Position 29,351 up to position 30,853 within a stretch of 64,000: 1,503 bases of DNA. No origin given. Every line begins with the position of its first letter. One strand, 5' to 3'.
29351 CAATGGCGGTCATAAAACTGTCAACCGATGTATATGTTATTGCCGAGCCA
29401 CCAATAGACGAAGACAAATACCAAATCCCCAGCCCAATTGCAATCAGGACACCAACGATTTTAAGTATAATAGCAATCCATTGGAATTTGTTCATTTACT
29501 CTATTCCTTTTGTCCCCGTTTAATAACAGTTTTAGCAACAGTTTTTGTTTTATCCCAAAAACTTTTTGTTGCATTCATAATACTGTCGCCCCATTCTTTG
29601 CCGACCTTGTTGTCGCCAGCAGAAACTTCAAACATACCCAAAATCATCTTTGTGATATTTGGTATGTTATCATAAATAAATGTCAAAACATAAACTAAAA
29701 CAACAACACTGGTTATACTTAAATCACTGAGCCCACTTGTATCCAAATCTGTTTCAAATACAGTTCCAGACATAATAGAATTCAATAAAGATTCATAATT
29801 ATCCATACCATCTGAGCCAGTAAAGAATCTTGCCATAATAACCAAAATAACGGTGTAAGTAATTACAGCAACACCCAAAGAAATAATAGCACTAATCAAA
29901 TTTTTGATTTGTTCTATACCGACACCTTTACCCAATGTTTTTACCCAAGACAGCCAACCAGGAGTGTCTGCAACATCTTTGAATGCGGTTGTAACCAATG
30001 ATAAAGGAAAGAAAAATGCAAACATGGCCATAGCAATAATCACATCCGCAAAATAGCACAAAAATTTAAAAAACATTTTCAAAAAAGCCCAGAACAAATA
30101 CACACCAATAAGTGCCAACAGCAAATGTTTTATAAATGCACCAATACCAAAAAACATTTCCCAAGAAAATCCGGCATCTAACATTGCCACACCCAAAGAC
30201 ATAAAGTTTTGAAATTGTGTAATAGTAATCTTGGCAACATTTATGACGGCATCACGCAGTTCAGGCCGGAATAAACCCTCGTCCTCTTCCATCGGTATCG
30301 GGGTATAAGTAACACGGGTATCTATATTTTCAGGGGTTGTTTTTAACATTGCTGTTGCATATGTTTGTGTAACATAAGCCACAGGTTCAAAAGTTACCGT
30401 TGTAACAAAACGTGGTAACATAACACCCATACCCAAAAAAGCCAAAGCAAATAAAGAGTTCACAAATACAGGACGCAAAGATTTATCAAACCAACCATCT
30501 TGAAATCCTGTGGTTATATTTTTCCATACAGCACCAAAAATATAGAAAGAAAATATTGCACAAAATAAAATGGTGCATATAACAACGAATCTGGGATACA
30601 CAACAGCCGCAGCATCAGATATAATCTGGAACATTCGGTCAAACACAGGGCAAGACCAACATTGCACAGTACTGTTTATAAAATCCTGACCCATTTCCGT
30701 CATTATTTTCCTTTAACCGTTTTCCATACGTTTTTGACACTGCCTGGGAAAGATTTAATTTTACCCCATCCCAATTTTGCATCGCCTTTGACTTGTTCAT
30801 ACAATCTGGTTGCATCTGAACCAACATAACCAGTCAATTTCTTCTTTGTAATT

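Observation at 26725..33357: Array of five paralogous VirB6/TrbL-like polytopic membrane proteins (four tandem, one divergent), detached from the other T4SS genes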

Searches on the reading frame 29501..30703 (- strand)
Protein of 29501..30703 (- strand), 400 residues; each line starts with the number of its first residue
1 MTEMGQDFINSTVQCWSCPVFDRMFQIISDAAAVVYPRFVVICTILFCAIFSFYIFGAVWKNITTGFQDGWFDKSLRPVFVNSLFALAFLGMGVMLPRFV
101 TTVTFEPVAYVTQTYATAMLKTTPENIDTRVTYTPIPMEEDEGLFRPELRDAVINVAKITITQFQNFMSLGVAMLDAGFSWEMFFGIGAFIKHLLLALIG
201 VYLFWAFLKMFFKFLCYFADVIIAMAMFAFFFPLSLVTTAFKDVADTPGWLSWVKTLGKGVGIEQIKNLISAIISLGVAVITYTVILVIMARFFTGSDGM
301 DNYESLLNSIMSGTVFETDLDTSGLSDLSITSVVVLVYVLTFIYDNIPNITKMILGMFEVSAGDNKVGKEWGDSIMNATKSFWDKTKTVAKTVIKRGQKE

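Call 3: search_protein_families(library=pfam, proteins=[window:29501-30703:-], max_evalue=1)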
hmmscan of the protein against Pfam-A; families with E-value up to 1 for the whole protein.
window:29501-30703:- (400 aa): 1 family
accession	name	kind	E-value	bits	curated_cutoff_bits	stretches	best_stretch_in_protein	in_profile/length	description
PF24027.1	DUF7338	-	0.1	12.7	27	1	209-256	4-50/180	Family of unknown function (DUF7338)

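Call 4: search_protein_families(library=ncbifam, proteins=[window:29501-30703:-], max_evalue=1)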
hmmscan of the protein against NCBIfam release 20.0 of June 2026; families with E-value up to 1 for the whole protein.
window:29501-30703:- (400 aa): 1 family
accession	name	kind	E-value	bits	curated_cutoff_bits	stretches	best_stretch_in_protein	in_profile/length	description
NF004931.0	PRK06287.1-2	equivalog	0.57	10.4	142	1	278-361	8-90/107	cobalt transport protein CbiN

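Call 9: find_homologous_proteins(query=window:29501-30703:-, max_evalue=0.001)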
Query window:29501-30703:- (400 aa): 798 proteins with E <= 0.001 among 8000 candidates; the best 120 are listed.
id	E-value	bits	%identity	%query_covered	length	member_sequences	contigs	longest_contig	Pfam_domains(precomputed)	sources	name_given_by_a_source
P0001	9.1e-262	886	100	100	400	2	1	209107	-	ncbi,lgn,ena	-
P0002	1.4e-258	876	99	100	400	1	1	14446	-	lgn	-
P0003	7.8e-194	662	73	99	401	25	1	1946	-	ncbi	-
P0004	5.0e-191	653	70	99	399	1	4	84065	-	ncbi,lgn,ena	-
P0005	8.2e-191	652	73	99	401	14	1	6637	-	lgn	-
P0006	1.3e-190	652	70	100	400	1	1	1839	-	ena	-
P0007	1.6e-190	651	71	100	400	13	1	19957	-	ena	-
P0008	2.0e-190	651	71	100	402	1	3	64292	-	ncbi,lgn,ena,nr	ncbi:MAG: hypothetical protein J5608_00865 [Alphaproteobacteria bacterium]|nr:hypothetical protein [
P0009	3.3e-190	650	71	100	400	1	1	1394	-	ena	-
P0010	6.6e-190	649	71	100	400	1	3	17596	-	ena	-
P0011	9.4e-190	649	71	100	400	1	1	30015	-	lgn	-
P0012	1.3e-189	648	70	100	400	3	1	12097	-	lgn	-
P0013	1.5e-189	648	71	100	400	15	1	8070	-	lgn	-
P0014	2.5e-189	648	70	100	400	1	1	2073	-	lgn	-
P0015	1.0e-188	646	70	100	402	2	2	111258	-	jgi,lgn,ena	-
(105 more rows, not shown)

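Call 12: find_related_loci(query=A1, collection=genome_contigs, flank=10000)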
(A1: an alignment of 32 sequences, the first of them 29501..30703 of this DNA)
Query A1 (400 aa) in genome_contigs; peptide patterns used: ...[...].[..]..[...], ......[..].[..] (x = any residue, [..] = any of these).
263 stretches matched a pattern; 181 encode a relative of the query (tblastn E <= 1e-3); the best 80 are kept; 80 distinct loci.
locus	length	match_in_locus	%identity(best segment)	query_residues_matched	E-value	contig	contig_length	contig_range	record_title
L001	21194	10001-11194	73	1-396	0e+0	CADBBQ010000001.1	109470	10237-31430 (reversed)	MAG: uncultured proteobacterium isolate RUG13827 genome assembly, contig: RUG13827_asm_1, whole genome shotgun sequence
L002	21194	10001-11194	73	1-396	0e+0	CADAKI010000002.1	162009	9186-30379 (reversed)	MAG: uncultured proteobacterium isolate RUG13375 genome assembly, contig: RUG13375_asm_2, whole genome shotgun sequence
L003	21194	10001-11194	72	1-396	0e+0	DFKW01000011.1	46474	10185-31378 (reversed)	MAG TPA_asm: Alphaproteobacteria bacterium UBA3635 UBA3635_contig_18517, whole genome shotgun sequence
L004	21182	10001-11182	71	1-393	0e+0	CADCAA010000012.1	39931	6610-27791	MAG: uncultured proteobacterium isolate RUG14456 genome assembly, contig: RUG14456_asm_12, whole genome shotgun sequence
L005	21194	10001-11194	71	1-396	0e+0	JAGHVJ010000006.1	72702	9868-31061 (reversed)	MAG: Candidatus Enterousia onthequi isolate E5_MB2_19 c_000001449755, whole genome shotgun sequence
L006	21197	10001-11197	71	1-398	0e+0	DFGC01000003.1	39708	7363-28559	MAG TPA_asm: Alphaproteobacteria bacterium UBA3760 UBA3760_contig_20433, whole genome shotgun sequence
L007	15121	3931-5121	70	3-399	0e+0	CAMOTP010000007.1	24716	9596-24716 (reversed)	MAG: uncultured Alphaproteobacteria bacterium isolate SRR873606_bin.101_metaWRAP_v1.3_MAG genome assembly, contig: NODE_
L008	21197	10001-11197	67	1-396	2e-174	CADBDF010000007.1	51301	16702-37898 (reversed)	MAG: uncultured proteobacterium isolate RUG13870 genome assembly, contig: RUG13870_asm_7, whole genome shotgun sequence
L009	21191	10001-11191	67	1-396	1e-174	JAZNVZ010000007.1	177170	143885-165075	MAG: Candidatus Enterousia sp. isolate T1900044786_TS20190252.MAGScoT_cleanbin_000030 SGB_2617_k141_787558, whole genome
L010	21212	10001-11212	65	1-398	7e-172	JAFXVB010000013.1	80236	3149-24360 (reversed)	MAG: Alphaproteobacteria bacterium isolate RGIG6772 Sheep_Rumen-3__c327213, whole genome shotgun sequence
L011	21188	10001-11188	67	1-393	1e-169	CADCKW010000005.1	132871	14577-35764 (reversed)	MAG: uncultured proteobacterium isolate RUG14746 genome assembly, contig: RUG14746_asm_5, whole genome shotgun sequence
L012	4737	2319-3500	51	1-398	4e-136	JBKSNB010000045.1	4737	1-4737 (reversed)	MAG: Alphaproteobacteria bacterium isolate KH370_54 k141_1724546, whole genome shotgun sequence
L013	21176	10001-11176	50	1-399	3e-132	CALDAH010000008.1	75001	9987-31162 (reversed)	MAG TPA_asm: uncultured Alphaproteobacteria bacterium isolate SRR4116664_bin.35_CONCOCT_v1.1_MAG genome assembly, contig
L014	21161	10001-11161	50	7-400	3e-131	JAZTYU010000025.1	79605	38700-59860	MAG: Candidatus Enterousia sp. isolate T1900045325_YK20190014.MAGScoT_cleanbin_000039 SGB_6437_k141_252735, whole genome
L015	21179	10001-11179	50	1-400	6e-131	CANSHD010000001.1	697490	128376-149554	MAG TPA_asm: uncultured Alphaproteobacteria bacterium isolate SRR15730559_bin.33_metawrap_v1.3_MAG genome assembly, cont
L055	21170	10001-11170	47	1-397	4e-123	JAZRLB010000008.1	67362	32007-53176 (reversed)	MAG: Candidatus Enterousia sp. isolate T1900045443_YK20190134.MAGScoT_cleanbin_000013 SGB_7129_k141_694761, whole genome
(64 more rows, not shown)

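Call 20: search_solved_structures(query=A1, max_evalue=10)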
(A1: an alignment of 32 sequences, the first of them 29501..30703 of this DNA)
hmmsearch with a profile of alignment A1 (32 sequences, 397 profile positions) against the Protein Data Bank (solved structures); distinct sequences matched with E-value up to 10: 0.

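Call 32: predict_structure(alignment_id=A1)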
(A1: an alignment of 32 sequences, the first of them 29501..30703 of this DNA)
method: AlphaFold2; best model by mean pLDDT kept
length: 400 residues; sequences in the alignment: 32
mean_pLDDT: 68.2   pTM: 0.62
mean pLDDT of the five models: 68.2, 68.2, 61.6, 60.2, 58.4
residues with pLDDT >= 90: 0; 70-90: 229; 50-70: 113; < 50: 58
segments of 3 or more residues with pLDDT < 50: 296-301, 315-329, 362-369, 378-391, 393-400
pLDDT, mean of each block of 10 residues (from residue 1): 68 75 84 84 86 82 68 74 82 79 80 80 72 73 79 83 76 67 55 69 76 76 76 81 68 70 70 74 72 53 55 47 41 59 62 54 46 46 42 44
secondary structure, 60 per line:
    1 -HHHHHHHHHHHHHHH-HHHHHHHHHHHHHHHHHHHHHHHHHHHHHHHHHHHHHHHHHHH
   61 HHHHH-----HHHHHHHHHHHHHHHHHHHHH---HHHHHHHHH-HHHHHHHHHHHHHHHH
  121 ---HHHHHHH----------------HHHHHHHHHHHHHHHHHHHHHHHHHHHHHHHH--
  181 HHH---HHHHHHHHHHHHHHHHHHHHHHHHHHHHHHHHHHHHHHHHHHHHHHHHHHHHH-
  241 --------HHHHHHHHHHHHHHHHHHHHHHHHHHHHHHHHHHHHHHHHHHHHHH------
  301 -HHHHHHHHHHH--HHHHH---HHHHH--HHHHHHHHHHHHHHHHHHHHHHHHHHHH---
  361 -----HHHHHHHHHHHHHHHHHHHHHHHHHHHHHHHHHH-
elements in order: H2-16 H18-65 H71-91 H95-103 H105-120 H124-130 H147-178 H187-239 H249-294 H302-312 H315-319 H323-327 H330-357 H366-399
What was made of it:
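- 29501..30703 (-): Paralogue C, 400 aa. No signal peptide, CWSC at residues 15-18 before the first TM helix, invariant FAFFFP motif (Pro233). AF2 model with pLDDT 68 (call 32).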

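Call 37: fold_search(model_id=the predicted structure, library=pdb)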
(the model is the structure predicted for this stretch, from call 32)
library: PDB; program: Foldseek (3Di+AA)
matches with E <= 10: 332; with E <= 0.001: 0
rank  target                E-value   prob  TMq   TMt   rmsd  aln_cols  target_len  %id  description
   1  8rtd_L                5.6e-03  0.99  0.26  0.33  11.0       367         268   14  Stalk-Arches-IMC structure from the fully-assembled R388 type IV secretion system determined by cryo-EM. (released 2024-06-19)
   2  8rt9_F                8.3e-03  0.96  0.23  0.30  13.6       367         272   12  Stalk complex full-length structure (TrwJ/VirB5-TrwI/VirB6) from the fully-assembled R388 type IV secretion system det (released 2024-06-19)
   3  7n6g_3N               7.7e-02  0.20  0.13  0.14  41.1       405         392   10  C1 of central pair (released 2022-05-18)
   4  7n6g_3V               1.0e-01  0.18  0.13  0.13  46.2       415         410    9  C1 of central pair (released 2022-05-18)
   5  9f63                  1.2e-01  0.14  0.13  0.12  27.2       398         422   12  Crystal structure of Saccharomyces cerevisiae pH nine-sensitive protein 1 (PNS1) (released 2024-05-15)
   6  7n6g_3W               1.4e-01  0.14  0.12  0.11  44.7       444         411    8  C1 of central pair (released 2022-05-18)
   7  7o3v_J                1.5e-01  0.63  0.25  0.32  11.2       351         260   12  Stalk complex structure (TrwJ/VirB5-TrwI/VirB6) from the fully-assembled R388 type IV secretion system determined by c (released 2022-06-22)
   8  7o3v_F                1.8e-01  0.66  0.26  0.34  10.5       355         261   12  Stalk complex structure (TrwJ/VirB5-TrwI/VirB6) from the fully-assembled R388 type IV secretion system determined by c (released 2022-06-22)
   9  7n6g_3M               1.8e-01  0.13  0.12  0.12  41.9       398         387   10  C1 of central pair (released 2022-05-18)
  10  7o3v_G                1.9e-01  0.44  0.21  0.28  12.2       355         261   13  Stalk complex structure (TrwJ/VirB5-TrwI/VirB6) from the fully-assembled R388 type IV secretion system determined by c (released 2022-06-22)
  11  7n6g_3P               2.2e-01  0.38  0.19  0.21  47.8       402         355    9  C1 of central pair (released 2022-05-18)
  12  7sqc_1J               2.2e-01  0.14  0.13  0.15  45.0       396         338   10  Ciliary C1 central pair apparatus isolated from Chlamydomonas reinhardtii (released 2022-04-13)
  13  4buo_B                4.0e-01  0.07  0.11  0.12  26.8       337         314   13  High Resolution Structure of Thermostable Agonist-bound Neurotensin Receptor 1 Mutant without Lysozyme Fusion (released 2014-01-29)
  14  7n6g_3R               4.2e-01  0.11  0.13  0.14  47.0       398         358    8  C1 of central pair (released 2022-05-18)
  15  7sqc_1Y               4.4e-01  0.33  0.19  0.27  35.6       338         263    8  Ciliary C1 central pair apparatus isolated from Chlamydomonas reinhardtii (released 2022-04-13)
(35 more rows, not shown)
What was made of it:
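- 29501..30703 (-): Foldseek top hits 8rtd_L and 8rt9_F (call 37).
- On VirB6/TrbL superfamily (PF04610, COG3704): Foldseek top hits for C are 8rtd_L and 8rt9_F (call 37).
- The two best Foldseek hits of 350,542 chains are VirB6 chains 8rtd_L and 8rt9_F, probabilities 0.99 and 0.96 (call 37). Foldseek E-values exceed 1e-3 (call 37).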

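Call 40: search_protein_representatives(alignment_id=A1)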
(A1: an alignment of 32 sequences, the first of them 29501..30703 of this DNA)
Query: 32 sequences, 397 profile positions. Proteins with E-value up to 0.001 (for the whole library): 111; up to 1e-10: 70; up to 1e-30: 39. The best 111 are listed.
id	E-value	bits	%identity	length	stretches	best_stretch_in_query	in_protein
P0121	5.5e-160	549.2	-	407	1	1-396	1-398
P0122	3.6e-149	513.6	-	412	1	1-395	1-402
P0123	1.3e-141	488.7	-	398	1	3-393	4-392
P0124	5.5e-139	480.0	-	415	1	1-394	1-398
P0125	2.9e-134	464.5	-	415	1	1-390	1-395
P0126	2.2e-129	448.4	-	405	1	1-393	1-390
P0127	5.6e-122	424.0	-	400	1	1-384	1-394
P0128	8.3e-118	410.3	-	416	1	5-395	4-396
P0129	1.8e-115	402.6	-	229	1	1-229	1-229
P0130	1.2e-107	376.8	-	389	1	5-391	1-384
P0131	8.2e-106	370.8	-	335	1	67-376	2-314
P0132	1.4e-101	356.9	-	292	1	20-314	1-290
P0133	3.2e-101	355.7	-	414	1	6-394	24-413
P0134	2.2e-96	339.7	-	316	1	87-395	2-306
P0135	1.6e-95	336.9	-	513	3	189-390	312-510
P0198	5.5e-07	45.4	-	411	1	14-389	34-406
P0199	1.1e-06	44.4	-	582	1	3-350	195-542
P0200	1.4e-06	44.0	-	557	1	14-212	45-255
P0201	1.4e-06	44.0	-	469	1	8-291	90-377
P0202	1.8e-06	43.7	-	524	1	14-251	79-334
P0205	4.0e-06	42.5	-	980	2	14-245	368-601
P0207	5.1e-06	42.2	-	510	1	14-247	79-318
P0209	5.8e-06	42.0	-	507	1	14-246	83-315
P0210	6.1e-06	41.9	-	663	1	9-309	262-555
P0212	7.2e-06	41.7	-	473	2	13-135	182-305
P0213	8.2e-06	41.5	-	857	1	12-251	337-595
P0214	2.6e-05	39.9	-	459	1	7-260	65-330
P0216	5.4e-05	38.8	-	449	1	4-245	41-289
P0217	6.1e-05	38.6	-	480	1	3-238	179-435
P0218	6.8e-05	38.5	-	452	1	14-356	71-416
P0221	2.3e-04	36.7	-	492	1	12-287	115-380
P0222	2.4e-04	36.7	-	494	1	2-124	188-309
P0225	4.1e-04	35.9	-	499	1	14-122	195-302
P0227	4.9e-04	35.7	-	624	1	3-252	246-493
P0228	6.1e-04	35.3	-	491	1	14-258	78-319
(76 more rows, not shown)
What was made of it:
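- An exhaustive hmmsearch with the C profile finds 111 representatives (call 40).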

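Call 43: search_protein_families(library=pfam, alignment_id=A6, max_evalue=0.01)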
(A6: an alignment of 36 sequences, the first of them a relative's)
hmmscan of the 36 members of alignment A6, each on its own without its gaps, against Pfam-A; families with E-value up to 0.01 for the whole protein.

A. member 1, P0182 (459 aa): 0 families

B. families by the number of members that match (of 36 scanned): 5 families
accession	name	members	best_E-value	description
PF04610.19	TrbL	10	2.9e-08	TrbL/VirB6 plasmid conjugal transfer protein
PF01551.29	Peptidase_M23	2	4.5e-31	Peptidase family M23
PF04888.17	SseC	1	2.7e-07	Secretion system effector C (SseC) like family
PF05593.20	RHS_repeat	1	3.1e-05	RHS Repeat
PF13209.11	DUF4017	1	0.0082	Protein of unknown function (DUF4017)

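Call 44: search_protein_families(library=pfam, proteins=[P0198, P0201, P0202, P0207, P0209, P0214, P0216, P0218, P0221, P0228], max_evalue=0.1)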
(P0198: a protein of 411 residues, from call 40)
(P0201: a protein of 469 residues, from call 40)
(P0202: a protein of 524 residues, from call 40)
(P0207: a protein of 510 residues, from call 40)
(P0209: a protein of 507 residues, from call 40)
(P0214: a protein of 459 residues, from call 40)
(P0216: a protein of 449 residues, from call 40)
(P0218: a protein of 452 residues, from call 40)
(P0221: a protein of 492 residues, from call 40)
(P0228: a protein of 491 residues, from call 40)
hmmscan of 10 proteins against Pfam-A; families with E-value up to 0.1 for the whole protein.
P0198 (411 aa): 1 family
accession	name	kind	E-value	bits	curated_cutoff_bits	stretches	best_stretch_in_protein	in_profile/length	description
PF01708.21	Gemini_mov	-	0.024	14.8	25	1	61-101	44-81/92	Geminivirus putative movement protein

P0201 (469 aa): 0 families

P0202 (524 aa): 0 families

P0207 (510 aa): 0 families

P0209 (507 aa): 0 families

P0214 (459 aa): 0 families

P0216 (449 aa): 0 families

P0218 (452 aa): 1 family
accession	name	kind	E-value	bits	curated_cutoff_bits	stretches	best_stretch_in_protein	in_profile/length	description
PF02468.20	PsbN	-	0.036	14.4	25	0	36-59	6-29/43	Photosystem II reaction centre N protein (psbN)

P0221 (492 aa): 1 family
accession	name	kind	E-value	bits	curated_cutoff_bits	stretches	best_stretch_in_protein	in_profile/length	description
PF04610.19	TrbL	-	1.4e-07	32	25.9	1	271-396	78-199/215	TrbL/VirB6 plasmid conjugal transfer protein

P0228 (491 aa): 0 families
